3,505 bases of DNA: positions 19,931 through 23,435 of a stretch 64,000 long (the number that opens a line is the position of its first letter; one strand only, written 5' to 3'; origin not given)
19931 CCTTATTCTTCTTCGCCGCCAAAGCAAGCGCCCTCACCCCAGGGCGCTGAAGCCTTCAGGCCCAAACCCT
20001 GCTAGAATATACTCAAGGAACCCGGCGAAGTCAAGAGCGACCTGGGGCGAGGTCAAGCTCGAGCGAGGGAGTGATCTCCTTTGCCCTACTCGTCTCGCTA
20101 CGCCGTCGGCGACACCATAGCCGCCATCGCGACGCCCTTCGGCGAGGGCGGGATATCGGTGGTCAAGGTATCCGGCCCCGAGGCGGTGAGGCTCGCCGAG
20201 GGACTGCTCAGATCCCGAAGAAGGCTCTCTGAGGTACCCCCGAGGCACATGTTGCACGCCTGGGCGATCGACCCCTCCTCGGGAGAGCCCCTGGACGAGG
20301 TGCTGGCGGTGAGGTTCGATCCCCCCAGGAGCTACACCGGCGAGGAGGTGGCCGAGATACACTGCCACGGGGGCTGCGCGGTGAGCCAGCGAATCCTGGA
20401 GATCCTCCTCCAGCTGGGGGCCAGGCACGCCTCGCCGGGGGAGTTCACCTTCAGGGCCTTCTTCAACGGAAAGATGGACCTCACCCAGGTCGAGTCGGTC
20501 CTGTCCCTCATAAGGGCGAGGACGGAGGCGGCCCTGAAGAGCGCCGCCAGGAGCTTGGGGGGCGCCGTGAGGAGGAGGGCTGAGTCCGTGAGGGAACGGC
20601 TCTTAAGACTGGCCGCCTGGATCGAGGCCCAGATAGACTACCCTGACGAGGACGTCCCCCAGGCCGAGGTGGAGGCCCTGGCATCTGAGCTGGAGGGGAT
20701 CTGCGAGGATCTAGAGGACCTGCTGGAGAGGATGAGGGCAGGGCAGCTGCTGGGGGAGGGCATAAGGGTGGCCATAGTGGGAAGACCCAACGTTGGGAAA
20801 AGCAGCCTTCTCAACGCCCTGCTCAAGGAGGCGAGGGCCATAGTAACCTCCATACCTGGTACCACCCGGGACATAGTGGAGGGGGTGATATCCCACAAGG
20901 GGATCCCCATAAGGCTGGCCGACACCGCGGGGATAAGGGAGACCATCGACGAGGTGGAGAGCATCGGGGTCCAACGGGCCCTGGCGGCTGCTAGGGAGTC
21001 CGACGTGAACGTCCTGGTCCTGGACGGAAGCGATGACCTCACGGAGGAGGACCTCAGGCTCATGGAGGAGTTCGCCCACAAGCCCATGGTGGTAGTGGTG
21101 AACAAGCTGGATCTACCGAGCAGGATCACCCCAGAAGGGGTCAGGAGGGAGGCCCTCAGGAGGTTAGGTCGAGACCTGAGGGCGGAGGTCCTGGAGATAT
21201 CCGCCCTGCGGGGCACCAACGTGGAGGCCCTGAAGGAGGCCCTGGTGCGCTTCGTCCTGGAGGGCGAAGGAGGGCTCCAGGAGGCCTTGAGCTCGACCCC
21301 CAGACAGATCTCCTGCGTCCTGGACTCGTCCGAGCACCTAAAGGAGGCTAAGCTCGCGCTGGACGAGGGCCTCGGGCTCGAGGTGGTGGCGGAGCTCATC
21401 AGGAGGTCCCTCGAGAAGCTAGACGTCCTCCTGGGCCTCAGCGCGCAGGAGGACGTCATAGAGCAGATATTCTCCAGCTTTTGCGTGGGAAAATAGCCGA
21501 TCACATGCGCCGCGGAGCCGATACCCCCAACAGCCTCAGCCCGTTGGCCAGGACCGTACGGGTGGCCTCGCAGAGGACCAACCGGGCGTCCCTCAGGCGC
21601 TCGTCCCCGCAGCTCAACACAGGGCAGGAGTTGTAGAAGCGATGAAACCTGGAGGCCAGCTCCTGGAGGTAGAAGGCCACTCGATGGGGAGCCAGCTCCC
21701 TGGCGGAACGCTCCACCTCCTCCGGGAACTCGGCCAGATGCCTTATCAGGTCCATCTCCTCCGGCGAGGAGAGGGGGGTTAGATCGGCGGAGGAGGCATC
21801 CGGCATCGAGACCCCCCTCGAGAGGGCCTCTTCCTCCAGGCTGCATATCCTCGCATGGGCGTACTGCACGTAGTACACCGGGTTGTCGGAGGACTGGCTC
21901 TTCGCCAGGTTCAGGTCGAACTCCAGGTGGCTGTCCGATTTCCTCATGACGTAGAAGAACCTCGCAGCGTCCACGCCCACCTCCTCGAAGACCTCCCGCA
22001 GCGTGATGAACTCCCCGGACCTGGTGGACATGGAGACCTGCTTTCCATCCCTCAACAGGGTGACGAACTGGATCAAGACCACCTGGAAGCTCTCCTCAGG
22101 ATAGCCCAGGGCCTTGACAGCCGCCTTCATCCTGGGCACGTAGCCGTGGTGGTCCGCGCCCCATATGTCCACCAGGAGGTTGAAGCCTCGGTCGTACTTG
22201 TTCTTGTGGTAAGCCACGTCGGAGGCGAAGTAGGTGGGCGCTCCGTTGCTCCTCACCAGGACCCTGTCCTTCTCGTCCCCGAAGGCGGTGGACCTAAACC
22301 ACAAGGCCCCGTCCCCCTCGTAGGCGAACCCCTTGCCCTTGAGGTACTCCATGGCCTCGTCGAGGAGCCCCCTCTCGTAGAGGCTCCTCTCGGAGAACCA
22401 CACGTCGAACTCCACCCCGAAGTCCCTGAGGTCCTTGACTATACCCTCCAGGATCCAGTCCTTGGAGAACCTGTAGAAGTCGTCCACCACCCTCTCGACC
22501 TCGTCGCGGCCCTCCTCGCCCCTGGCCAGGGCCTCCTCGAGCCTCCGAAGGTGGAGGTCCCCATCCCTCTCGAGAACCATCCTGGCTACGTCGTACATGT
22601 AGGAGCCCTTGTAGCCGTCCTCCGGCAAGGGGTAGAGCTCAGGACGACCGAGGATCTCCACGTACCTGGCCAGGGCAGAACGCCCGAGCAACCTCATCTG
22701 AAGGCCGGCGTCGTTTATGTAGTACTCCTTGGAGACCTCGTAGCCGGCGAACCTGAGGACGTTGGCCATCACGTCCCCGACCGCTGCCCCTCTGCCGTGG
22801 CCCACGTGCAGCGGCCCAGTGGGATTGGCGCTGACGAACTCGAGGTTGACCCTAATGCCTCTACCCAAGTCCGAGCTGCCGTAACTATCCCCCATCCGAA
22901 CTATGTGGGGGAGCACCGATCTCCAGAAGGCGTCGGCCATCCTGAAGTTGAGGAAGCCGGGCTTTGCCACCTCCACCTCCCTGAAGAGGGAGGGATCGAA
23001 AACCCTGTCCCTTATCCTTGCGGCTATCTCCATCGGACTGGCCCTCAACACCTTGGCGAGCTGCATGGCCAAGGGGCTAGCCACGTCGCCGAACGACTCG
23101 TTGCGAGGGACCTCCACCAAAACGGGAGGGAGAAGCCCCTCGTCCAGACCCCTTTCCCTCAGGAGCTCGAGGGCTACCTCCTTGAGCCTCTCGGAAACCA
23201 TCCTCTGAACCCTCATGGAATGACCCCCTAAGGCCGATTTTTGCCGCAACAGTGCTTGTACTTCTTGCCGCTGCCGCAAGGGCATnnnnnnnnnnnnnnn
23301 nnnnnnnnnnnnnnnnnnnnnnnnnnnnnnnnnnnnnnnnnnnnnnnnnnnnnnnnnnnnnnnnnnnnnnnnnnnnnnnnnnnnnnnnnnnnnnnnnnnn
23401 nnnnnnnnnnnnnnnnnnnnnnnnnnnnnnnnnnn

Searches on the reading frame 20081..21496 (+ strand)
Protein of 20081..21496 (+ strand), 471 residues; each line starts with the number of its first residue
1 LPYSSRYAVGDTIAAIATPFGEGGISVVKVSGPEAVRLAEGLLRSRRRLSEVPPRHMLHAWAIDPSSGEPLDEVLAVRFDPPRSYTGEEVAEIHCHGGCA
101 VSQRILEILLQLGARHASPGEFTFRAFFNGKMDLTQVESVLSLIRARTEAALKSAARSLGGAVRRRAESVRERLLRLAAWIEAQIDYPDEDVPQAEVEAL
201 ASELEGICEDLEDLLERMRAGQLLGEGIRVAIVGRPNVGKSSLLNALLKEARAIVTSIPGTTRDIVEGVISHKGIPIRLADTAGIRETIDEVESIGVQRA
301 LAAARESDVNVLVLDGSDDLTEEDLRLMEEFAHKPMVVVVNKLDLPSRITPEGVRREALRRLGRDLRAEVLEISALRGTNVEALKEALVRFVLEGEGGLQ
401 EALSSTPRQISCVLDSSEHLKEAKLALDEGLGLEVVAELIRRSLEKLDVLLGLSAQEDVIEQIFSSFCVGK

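Call 18: search_protein_families(library=pfam, proteins=[window:20081-21496:+])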
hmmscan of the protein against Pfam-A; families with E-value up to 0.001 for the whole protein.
window:20081-21496:+ (471 aa): 10 families
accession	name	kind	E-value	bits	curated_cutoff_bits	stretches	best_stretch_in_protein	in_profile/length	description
PF12631.12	MnmE_helical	-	1.7e-48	166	40.1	1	134-468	1-211/211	MnmE helical domain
PF10396.14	TrmE_N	-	8e-39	132.9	29.8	1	12-131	1-117/117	GTP-binding protein TrmE N-terminus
PF01926.29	MMR_HSR1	-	3.3e-30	104.9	21.9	1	229-342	1-113/113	50S ribosome-binding GTPase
PF02421.24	FeoB_N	-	1.2e-15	57.8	27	1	229-387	2-155/156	Ferrous iron transport protein B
PF00009.33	GTP_EFTU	-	1.7e-10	41.2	26.5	1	231-392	7-186/188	Elongation factor Tu GTP binding domain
PF00071.28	Ras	-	2e-06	27.9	21.6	1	230-392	2-160/162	Ras family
PF03193.22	RsgA_GTPase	-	4.4e-06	27.1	30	0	229-259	108-138/174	RsgA GTPase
PF00350.29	Dynamin_N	-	2.1e-05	25.1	27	0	230-263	1-34/168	Dynamin family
PF13401.12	AAA_22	-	0.00015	22.5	27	0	231-330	9-106/130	AAA domain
PF03308.22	MeaB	-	0.00085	18.8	23.1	0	262-392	103-235/273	Methylmalonyl Co-A mutase-associated GTPase MeaB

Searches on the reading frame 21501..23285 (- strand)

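Call 18: search_protein_families(library=pfam, proteins=[window:21501-23285:-])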
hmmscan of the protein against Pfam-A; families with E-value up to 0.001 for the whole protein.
window:21501-23285:- (594 aa): 4 families
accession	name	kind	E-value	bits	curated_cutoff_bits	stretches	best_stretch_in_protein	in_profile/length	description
PF05746.21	DALR_1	-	3e-36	124.5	22.3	1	473-594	1-117/117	DALR anticodon binding domain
PF00750.26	tRNA-synt_1d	-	2.9e-24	86.1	23.3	1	145-436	21-298/349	tRNA synthetases class I (R), catalytic domain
PF03485.21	Arg_tRNA_synt_N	-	1.4e-18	67.7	21.5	1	29-115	6-84/85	Arginyl tRNA synthetase N terminal domain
PF00133.28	tRNA-synt_1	-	0.00063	19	22.7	0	381-449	341-406/414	tRNA synthetases class I (I, L, M and V)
